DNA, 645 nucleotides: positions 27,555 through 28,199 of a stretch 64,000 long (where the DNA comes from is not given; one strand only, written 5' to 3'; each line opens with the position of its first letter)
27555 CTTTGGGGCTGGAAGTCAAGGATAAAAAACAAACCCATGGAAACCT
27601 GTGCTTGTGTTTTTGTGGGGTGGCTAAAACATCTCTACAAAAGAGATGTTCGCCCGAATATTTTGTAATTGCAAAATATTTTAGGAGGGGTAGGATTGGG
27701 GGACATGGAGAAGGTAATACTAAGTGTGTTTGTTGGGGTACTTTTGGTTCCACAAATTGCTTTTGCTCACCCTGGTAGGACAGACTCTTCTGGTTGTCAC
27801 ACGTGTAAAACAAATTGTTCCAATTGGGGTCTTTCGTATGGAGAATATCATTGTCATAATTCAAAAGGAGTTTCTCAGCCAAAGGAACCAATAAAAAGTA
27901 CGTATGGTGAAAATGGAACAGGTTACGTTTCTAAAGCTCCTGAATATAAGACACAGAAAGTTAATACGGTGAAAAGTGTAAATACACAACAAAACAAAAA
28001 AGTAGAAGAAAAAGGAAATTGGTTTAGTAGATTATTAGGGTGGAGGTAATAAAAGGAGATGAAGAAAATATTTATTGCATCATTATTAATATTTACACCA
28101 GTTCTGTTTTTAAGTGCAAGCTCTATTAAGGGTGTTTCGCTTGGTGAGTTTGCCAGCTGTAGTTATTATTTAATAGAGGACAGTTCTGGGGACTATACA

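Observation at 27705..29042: Secreted Cys-repeat protein family with a shared C-terminal W-F-x-R-L-(L/F)-G-W tail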

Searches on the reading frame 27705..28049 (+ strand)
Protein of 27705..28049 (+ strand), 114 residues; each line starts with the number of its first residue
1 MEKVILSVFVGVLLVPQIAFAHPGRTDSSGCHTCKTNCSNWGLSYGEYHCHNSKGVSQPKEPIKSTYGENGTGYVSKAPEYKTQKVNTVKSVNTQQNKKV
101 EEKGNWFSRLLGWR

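Call 6: search_protein_families(library=pfam, proteins=[window:27705-28049:+], max_evalue=1)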
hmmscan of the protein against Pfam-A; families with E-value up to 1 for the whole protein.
window:27705-28049:+ (114 aa): 1 family
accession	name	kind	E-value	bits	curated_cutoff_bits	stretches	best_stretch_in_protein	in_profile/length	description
PF15305.11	IFT43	-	0.12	13.1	27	1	68-98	54-84/136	Intraflagellar transport protein 43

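Call 7: search_protein_families(library=ncbifam, proteins=[window:27705-28049:+], max_evalue=1)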
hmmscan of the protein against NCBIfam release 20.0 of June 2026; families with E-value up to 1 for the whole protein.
window:27705-28049:+ (114 aa): 1 family
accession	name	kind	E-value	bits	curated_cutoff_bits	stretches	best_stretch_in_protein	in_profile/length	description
NF033223.2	YHYH_alt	domain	3e-13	49.8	30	1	19-51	1-25/25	YHYH domain-containing protein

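Call 12: find_homologous_proteins(query=window:27705-28049:+, max_evalue=0.01)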
Query window:27705-28049:+ (114 aa): 433 proteins with E <= 0.01 among 437 candidates; the best 120 are listed.
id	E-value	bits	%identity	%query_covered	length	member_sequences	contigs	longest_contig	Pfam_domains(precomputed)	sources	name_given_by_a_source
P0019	4.5e-63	229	93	89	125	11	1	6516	-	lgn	-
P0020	6.2e-60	219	80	99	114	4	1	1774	-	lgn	-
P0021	1.6e-51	192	74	99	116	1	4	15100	-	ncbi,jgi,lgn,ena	-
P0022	5.5e-49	183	69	99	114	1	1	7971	-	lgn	-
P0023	3.6e-47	178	68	99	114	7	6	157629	-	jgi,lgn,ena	-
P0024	4.6e-46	174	67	96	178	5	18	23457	-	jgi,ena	-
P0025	1.1e-43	166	66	99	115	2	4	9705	-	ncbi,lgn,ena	-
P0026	7.3e-43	164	61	96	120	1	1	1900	-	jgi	jgi:hypothetical protein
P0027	9.5e-43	163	61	99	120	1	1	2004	-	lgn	-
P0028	1.4e-42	163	62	99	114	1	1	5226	-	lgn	-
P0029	1.4e-42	163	62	96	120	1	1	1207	-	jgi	jgi:hypothetical protein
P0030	4.7e-42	161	65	99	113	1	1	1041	-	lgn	-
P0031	5.3e-42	161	62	99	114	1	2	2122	-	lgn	-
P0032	6.0e-42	161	65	96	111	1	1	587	-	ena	-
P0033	7.7e-42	160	61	99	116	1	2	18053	-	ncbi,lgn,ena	-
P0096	3.0e-34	136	77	61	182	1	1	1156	PF01471.24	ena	-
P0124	1.8e-33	133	58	93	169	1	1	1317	PF01471.24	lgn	-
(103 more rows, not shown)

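Call 37: find_related_loci(query=A2, collection=genome_contigs, flank=10000)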
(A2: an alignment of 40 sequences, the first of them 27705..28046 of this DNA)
Query A2 (114 aa) in genome_contigs; peptide patterns used: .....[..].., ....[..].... (x = any residue, [..] = any of these).
165 stretches matched a pattern; 159 encode a relative of the query (tblastn E <= 1e-3); the best 80 are kept; 80 distinct loci.
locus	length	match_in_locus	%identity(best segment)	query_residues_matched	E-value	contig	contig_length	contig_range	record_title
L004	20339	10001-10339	68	1-113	1e-49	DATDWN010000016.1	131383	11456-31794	MAG TPA_asm: Candidatus Paceibacterota bacterium isolate SMAG_U8111 k141_1547774, whole genome shotgun sequence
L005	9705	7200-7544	66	1-113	2e-47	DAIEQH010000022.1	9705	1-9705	MAG TPA_asm: Candidatus Nomurabacteria bacterium isolate clean1184 NODE_22_length_9705_cov_5.412547, whole genome shotgu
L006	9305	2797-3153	55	1-113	7e-41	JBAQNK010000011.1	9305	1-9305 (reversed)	MAG: Minisyncoccia bacterium isolate MFD12002_ilm_asm_bin6 k127_70140, whole genome shotgun sequence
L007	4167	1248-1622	54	1-113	1e-40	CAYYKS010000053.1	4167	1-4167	MAG TPA_asm: uncultured Candidatus Saccharibacteria bacterium isolate SRP286056_co2_192 genome assembly, contig: NODE_37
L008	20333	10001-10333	58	1-107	9e-41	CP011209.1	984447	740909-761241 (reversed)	MAG: Candidatus Wolfebacteria bacterium GW2011_GWB1_47_1 chromosome, complete genome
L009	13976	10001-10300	64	1-98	3e-40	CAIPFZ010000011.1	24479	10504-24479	uncultured bacterium isolate Loclat_bin-19408 genome assembly, contig: bin-19408:11/77, whole genome shotgun sequence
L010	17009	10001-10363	55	4-113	6e-40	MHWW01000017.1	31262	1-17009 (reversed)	MAG: Candidatus Zambryskibacteria bacterium RIFOXYC1_FULL_39_10 rifoxyc1_full_scaffold_464, whole genome shotgun sequenc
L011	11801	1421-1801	51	9-113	2e-39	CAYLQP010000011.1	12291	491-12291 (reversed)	MAG TPA_asm: uncultured Candidatus Saccharibacteria bacterium isolate SRP286056_co1_749 genome assembly, contig: NODE_65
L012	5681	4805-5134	58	1-101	1e-39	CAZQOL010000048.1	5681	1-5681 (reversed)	MAG TPA_asm: uncultured Candidatus Saccharibacteria bacterium isolate SRP278252_co2_252 genome assembly, contig: NODE_30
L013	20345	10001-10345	58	3-113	2e-39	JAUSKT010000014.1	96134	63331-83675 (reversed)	MAG: bacterium isolate E14_metabat.bin.74_sub E14_k141_155137, whole genome shotgun sequence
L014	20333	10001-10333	58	1-107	2e-39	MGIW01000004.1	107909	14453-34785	MAG: Candidatus Wolfebacteria bacterium RIFOXYD12_FULL_48_21 rifoxyd3_full_scaffold_51, whole genome shotgun sequence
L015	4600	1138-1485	56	1-113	2e-39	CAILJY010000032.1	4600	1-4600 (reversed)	uncultured bacterium isolate Loclat_bin-15745 genome assembly, contig: bin-15745:32/86, whole genome shotgun sequence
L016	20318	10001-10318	59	8-105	2e-39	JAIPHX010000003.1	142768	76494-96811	MAG: Candidatus Paceibacterota bacterium isolate Tobar12.5m-G39 Tobar12-5m-C85, whole genome shotgun sequence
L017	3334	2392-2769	53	2-113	7e-39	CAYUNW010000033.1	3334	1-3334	MAG TPA_asm: uncultured Gammaproteobacteria bacterium isolate binchicken_co274_42 genome assembly, contig: NODE_68569_le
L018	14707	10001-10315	58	4-111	8e-39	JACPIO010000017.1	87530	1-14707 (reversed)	MAG: Candidatus Wolfebacteria bacterium isolate NC_groundwater_443_Ag_B-0.1um_44_15 GD18-4_B1_scaffold_940368, whole gen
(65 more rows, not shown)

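Call 53: predict_structure(alignment_id=A2)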
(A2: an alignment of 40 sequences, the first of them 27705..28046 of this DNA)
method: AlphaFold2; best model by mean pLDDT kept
length: 114 residues; sequences in the alignment: 40
mean_pLDDT: 63.5   pTM: 0.30
mean pLDDT of the five models: 63.5, 62.6, 62.3, 57.6, 57.3
residues with pLDDT >= 90: 4; 70-90: 27; 50-70: 65; < 50: 18
segments of 3 or more residues with pLDDT < 50: 84-101
pLDDT, mean of each block of 10 residues (from residue 1): 87 78 65 68 70 58 63 65 47 39 60 62
secondary structure, 60 per line:
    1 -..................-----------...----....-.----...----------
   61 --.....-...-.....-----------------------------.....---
elements in order: H2-19 E31-33 E48-50 E63-67 E73-77 H107-111
